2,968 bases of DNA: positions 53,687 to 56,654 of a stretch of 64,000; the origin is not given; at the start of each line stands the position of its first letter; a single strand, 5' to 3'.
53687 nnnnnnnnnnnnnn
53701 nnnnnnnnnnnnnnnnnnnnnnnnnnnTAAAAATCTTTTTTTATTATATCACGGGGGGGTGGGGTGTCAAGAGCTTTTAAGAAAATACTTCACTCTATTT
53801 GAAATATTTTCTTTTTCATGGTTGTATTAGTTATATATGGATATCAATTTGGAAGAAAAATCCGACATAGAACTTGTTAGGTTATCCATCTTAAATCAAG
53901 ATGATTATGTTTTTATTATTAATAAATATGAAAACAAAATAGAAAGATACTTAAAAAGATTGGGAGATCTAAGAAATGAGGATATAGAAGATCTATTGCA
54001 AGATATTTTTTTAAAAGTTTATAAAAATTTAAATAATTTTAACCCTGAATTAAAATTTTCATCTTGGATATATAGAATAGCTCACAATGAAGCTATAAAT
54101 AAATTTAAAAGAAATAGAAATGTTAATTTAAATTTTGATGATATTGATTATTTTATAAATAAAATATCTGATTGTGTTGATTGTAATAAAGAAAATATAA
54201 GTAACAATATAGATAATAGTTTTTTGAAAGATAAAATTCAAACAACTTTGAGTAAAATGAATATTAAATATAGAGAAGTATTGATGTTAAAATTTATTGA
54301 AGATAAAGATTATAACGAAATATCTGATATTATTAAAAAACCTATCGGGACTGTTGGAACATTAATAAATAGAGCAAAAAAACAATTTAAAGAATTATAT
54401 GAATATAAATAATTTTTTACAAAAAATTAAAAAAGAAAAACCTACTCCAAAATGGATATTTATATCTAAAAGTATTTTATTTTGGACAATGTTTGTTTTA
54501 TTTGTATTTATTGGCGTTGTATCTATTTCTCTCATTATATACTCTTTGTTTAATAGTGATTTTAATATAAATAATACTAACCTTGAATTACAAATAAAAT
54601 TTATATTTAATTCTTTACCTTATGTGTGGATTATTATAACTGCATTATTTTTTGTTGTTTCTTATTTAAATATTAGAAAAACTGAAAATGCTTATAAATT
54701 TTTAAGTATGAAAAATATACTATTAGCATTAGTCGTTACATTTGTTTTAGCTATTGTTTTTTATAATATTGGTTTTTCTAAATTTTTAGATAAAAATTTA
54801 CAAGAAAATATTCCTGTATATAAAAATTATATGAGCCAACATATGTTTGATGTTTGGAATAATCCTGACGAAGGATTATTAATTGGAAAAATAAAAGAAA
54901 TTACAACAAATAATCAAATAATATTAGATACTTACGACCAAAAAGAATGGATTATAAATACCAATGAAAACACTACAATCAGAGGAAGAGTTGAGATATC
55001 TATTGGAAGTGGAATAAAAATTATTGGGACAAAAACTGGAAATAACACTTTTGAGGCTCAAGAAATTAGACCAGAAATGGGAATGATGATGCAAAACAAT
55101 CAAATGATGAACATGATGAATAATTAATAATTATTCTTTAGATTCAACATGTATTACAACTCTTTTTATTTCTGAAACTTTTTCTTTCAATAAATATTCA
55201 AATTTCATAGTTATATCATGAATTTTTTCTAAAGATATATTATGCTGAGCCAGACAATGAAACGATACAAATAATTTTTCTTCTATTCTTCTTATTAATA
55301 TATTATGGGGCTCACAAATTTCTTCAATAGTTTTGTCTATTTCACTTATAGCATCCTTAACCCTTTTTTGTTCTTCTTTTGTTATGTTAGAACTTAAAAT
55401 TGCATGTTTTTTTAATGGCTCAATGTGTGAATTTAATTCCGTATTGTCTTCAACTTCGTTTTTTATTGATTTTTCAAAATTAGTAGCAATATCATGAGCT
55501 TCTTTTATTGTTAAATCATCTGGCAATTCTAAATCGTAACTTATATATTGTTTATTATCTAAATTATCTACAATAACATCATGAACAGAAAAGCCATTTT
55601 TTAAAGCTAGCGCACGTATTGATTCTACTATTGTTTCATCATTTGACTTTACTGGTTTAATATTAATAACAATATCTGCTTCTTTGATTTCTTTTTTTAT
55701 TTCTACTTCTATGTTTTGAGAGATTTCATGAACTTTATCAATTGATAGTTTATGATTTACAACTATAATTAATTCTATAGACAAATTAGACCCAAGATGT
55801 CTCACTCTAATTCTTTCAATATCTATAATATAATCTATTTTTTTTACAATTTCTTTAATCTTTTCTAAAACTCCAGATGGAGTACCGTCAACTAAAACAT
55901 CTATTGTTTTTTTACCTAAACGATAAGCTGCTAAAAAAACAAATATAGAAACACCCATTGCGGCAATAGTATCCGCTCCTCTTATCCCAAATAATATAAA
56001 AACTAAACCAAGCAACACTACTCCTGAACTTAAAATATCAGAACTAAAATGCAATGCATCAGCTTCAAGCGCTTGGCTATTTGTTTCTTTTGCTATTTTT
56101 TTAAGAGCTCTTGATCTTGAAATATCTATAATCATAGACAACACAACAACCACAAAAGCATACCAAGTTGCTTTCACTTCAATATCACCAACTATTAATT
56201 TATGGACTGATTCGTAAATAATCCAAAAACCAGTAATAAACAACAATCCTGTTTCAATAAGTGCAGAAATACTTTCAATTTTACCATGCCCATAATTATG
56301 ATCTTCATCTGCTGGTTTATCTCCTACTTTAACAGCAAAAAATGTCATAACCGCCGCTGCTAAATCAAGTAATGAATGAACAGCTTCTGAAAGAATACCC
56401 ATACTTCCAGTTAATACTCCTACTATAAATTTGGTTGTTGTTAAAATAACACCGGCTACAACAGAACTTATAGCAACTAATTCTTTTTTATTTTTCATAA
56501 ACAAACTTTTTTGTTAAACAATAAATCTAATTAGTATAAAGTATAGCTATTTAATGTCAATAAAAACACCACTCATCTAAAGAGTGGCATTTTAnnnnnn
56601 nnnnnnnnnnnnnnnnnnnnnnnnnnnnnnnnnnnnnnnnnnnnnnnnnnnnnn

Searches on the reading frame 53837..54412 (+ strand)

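Call 4: search_protein_families(library=pfam, proteins=[window:53837-54412:+], max_evalue=0.01)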
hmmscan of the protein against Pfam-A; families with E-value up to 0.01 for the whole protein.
window:53837-54412:+ (191 aa): 3 families
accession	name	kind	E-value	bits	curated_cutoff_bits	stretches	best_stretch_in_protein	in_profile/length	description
PF04542.20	Sigma70_r2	-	5.3e-16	58.6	24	1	28-94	2-69/71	Sigma-70 region 2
PF08281.18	Sigma70_r4_2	-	3.9e-11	42.9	25.7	1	132-183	2-53/54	Sigma-70, region 4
PF04545.22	Sigma70_r4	-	0.0054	16.7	24.1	1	138-182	2-46/50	Sigma-70, region 4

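Call 11: search_protein_families(library=ncbifam, proteins=[window:53837-54412:+], max_evalue=0.01)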
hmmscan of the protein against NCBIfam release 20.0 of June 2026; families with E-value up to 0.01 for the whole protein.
window:53837-54412:+ (191 aa): 84 families (the best 25 are shown)
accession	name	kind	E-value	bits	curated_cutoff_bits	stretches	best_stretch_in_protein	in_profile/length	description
NF007223.0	PRK09641.1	equivalog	8.3e-28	97.5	209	1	20-186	16-182/187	RNA polymerase sigma factor SigW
TIGR02948.1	SigW_bacill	equivalog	6.3e-26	91.6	243.1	1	20-184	16-180/187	RNA polymerase sigma factor SigW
TIGR02937.1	sigma70-ECF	superfamily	1.1e-24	86.9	42.9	1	27-186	6-163/165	sigma-70 family RNA polymerase sigma factor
NF009171.0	PRK12518.1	equivalog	1.1e-23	84.1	208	1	9-188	13-184/191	RNA polymerase sigma factor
TIGR02939.1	RpoE_Sigma70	equivalog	3e-20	73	236.15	1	7-183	4-181/190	RNA polymerase sigma factor RpoE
NF008888.0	PRK11922.1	equivalog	3.3e-20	72.7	204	1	5-187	12-195/231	RNA polymerase sigma factor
TIGR02985.1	Sig70_bacteroi1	subfamily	3.7e-19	69.5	126.4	1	29-186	8-160/162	RNA polymerase sigma-70 factor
TIGR02950.1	SigM_subfam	subfamily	6.6e-19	68.3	147.95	1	27-188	5-158/159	RNA polymerase sigma factor, SigM family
NF009166.1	PRK12513.1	equivalog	1.2e-18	67.5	206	1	26-186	26-184/193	RNA polymerase sigma factor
NF009174.0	PRK12522.1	equivalog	2.1e-18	66.9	217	1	27-189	8-168/175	RNA polymerase sigma factor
NF007222.0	PRK09640.1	equivalog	5.3e-18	65.2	194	1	7-186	7-180/188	RNA polymerase sigma factor SigX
TIGR02947.1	SigH_actino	hypoth_equivalog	5.4e-18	65.4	251.55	1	48-187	36-178/193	RNA polymerase sigma-70 factor, TIGR02947 family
NF006930.0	PRK09415.1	subfamily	1.5e-17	64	198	1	28-188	22-175/179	RNA polymerase factor sigma C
TIGR02952.1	Sig70_famx2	equivalog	5e-17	62.3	206.45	1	21-185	10-167/170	ECF subfamily RNA polymerase sigma factor, BldN family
NF058625.1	sigma_PG0214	equivalog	1.9e-16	60.3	130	1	20-188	2-161/170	GFO_1088 family ECF-type sigma factor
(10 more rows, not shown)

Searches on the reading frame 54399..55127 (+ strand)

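Call 4: search_protein_families(library=pfam, proteins=[window:54399-55127:+], max_evalue=0.01)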
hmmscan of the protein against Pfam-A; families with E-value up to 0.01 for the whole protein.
window:54399-55127:+ (242 aa): 2 families
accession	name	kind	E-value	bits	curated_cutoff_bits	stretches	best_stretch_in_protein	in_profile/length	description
PF13520.12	AA_permease_2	-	0.0047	16.3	27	1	17-139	73-176/427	Amino acid permease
PF10808.13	DUF2542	-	0.0054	17.6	25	1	8-51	33-77/79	Protein of unknown function (DUF2542)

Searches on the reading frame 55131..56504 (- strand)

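Call 54: search_protein_families(library=pfam, proteins=[window:55131-56504:-], max_evalue=0.001)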
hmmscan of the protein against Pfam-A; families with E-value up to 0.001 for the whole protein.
window:55131-56504:- (457 aa): 2 families
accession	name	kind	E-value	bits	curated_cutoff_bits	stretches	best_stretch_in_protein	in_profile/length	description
PF01545.26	Cation_efflux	-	4.7e-46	157.5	26.6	1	13-205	3-198/198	Cation efflux family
PF16916.11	ZT_dimer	-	3.2e-33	114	26.7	3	213-284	6-77/78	Dimerisation domain of Zinc Transporter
